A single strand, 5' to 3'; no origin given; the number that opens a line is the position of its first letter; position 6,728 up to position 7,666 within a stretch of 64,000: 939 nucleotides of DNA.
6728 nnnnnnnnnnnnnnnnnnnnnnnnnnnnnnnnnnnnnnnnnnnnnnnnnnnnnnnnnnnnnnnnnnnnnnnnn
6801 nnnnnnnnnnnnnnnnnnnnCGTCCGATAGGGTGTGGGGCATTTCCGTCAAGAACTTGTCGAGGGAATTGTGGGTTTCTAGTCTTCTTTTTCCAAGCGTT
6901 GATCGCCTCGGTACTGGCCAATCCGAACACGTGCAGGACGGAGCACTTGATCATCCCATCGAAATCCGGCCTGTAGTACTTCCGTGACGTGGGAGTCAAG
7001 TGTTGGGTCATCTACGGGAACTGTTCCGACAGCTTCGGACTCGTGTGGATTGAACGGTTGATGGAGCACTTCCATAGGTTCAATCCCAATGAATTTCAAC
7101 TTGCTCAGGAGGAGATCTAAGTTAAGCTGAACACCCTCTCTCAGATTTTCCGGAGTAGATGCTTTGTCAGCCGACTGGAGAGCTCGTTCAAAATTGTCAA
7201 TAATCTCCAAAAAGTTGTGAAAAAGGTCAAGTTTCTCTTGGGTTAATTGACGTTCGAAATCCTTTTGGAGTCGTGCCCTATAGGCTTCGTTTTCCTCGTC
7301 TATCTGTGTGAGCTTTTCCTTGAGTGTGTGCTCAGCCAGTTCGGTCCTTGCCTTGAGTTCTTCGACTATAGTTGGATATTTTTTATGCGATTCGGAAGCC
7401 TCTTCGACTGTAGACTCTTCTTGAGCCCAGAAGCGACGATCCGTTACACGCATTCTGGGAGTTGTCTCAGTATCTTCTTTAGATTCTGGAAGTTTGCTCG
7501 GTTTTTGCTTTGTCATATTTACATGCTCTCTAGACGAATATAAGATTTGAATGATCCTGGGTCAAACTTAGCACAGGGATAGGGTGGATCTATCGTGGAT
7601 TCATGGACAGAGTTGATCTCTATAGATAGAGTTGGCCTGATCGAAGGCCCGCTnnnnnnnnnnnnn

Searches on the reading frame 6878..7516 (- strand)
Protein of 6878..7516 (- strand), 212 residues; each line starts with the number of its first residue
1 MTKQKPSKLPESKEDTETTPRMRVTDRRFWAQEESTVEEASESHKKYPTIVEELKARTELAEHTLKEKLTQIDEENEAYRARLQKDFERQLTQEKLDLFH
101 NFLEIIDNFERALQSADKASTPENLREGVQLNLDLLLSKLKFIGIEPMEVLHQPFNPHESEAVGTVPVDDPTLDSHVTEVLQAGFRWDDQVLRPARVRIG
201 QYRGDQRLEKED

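Call 50: find_related_loci(query=window:6878-7516:-, collection=metagenome_contigs, flank=10000)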
Query window:6878-7516:- (212 aa) in metagenome_contigs; peptide patterns used: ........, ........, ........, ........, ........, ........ (x = any residue, [..] = any of these).
600 stretches matched a pattern (row limit reached: there are more); 487 encode a relative of the query (tblastn E <= 1e-3); the best 80 are kept; 80 distinct loci.
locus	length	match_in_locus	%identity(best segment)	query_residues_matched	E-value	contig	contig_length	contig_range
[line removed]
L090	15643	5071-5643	40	10-199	3e-22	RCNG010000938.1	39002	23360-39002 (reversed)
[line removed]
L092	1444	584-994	40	65-199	1e-21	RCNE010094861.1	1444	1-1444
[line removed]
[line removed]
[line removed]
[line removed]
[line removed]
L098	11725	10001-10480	34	40-205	2e-19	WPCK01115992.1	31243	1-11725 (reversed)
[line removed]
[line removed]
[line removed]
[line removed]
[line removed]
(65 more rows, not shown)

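Call 53: search_protein_families(library=pfam, proteins=[L089:7134-9584:-, L089:4496-6280:-, L089:3393-4484:-, L089:1152-2318:-, L089:110-994:+, L089:10750-11247:-, L089:11054-11560:-], max_evalue=0.001)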
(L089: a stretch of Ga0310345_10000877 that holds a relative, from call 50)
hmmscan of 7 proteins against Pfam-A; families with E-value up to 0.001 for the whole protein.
L089:7134-9584:- (816 aa): 12 families
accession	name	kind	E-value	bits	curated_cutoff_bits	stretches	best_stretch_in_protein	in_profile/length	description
PF07724.20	AAA_2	-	3.6e-64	216.2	27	1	549-705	11-165/166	AAA domain (Cdc48 subfamily)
PF17871.7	AAA_lid_9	-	1.7e-35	121.5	22.8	1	291-393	1-103/104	AAA lid domain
PF10431.15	ClpB_D2-small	-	1.3e-29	102.5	21.9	1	712-792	1-81/81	C-terminal, D2-small domain, of ClpB protein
PF00004.35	AAA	-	7.1e-18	65.8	21.2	1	152-265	2-110/131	ATPase family associated with various cellular activities (AAA)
PF02861.25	Clp_N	-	1.3e-13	51.3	20.7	1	43-94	1-53/53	Clp amino terminal domain, pathogenicity island component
PF07728.20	AAA_5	-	6.1e-12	46.2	22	1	551-665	9-125/139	AAA domain (dynein-related subfamily)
PF13401.12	AAA_22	-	1.8e-06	28.8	27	0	146-232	3-96/130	AAA domain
PF13191.12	AAA_16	-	1.9e-06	28.9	32.6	1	129-175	2-51/167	AAA ATPase domain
PF05621.17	TniB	-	2.6e-06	27.5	22.4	1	135-287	22-184/189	Bacterial TniB protein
PF00158.32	Sigma54_activat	-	6.9e-05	23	20.2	0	551-665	32-146/168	Sigma-54 interaction domain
PF23569.1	NBD_SMAX1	-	0.00026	21.2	27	1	133-233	16-119/212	SMAX1 nucleotide binding domain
PF01695.23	IstB_IS21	-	0.00045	20.2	24.1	1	136-213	80-153/238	IstB-like ATP binding protein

L089:4496-6280:- (594 aa): 1 family
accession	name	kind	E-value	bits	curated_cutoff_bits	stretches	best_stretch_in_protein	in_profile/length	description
PF02638.21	GHL10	-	1e-05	25.3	27.9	1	262-461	63-258/311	Glycosyl hydrolase-like 10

L089:3393-4484:- (363 aa): 1 family
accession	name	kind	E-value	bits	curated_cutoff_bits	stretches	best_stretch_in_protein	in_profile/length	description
PF06439.18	3keto-disac_hyd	-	1.2e-22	81.3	26.8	1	171-360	1-187/187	3-keto-disaccharide hydrolase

L089:1152-2318:- (388 aa): 1 family
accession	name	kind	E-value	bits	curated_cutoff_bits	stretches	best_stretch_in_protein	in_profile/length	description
PF00593.30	TonB_dep_Rec_b-barrel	-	1.2e-26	95.1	27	1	51-384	65-377/436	TonB dependent receptor-like, beta-barrel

L089:110-994:+ (294 aa): 0 families

L089:10750-11247:- (165 aa): 1 family
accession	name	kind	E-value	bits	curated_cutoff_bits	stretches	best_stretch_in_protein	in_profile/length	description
PF24247.1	DUF7450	-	3.3e-07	30.6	27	1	72-143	82-151/151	Repeat of unknown function (DUF7450)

L089:11054-11560:- (168 aa): 1 family
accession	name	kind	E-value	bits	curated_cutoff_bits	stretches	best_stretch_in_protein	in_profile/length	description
PF24247.1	DUF7450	-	2.4e-11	44.1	27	1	19-133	46-147/151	Repeat of unknown function (DUF7450)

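Call 65: search_protein_families(library=pfam, proteins=[window:6878-7516:-], max_evalue=0.0001)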
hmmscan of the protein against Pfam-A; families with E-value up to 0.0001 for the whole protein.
window:6878-7516:- (212 aa): 1 family
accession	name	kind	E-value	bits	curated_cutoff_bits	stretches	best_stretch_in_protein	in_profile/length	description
PF01025.24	GrpE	-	4.8e-31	108.1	25.8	1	38-200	7-164/165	GrpE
